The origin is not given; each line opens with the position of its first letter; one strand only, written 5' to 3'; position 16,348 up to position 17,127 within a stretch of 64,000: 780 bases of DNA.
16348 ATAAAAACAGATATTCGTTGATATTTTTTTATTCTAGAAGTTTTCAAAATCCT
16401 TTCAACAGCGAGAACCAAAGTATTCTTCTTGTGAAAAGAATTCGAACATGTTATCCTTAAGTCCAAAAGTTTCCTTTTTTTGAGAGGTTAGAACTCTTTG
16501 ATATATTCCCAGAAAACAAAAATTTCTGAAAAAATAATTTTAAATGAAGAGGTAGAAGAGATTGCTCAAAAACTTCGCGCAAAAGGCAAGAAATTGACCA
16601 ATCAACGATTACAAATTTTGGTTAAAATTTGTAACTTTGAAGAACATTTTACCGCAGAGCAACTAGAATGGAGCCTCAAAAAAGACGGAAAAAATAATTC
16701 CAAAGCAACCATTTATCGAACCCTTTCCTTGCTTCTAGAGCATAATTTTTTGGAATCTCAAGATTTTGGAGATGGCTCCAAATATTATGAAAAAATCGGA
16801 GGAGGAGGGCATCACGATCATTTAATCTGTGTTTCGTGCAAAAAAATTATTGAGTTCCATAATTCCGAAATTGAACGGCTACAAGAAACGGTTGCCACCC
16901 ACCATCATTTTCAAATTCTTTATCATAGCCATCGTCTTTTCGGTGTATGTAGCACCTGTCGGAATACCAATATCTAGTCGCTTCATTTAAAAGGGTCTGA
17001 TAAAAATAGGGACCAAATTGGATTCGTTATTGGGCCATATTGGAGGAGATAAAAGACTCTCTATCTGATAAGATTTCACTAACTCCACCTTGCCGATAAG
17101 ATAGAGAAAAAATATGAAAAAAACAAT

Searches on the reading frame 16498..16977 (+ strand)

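Call 68: search_protein_families(library=pfam, proteins=[window:16498-16977:+], max_evalue=0.00001)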
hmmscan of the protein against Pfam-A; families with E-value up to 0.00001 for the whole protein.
window:16498-16977:+ (159 aa): 1 family
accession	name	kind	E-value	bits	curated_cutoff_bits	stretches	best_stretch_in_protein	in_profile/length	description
PF01475.25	FUR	-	1.2e-28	100.2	23.1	1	29-144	2-117/121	Ferric uptake regulator family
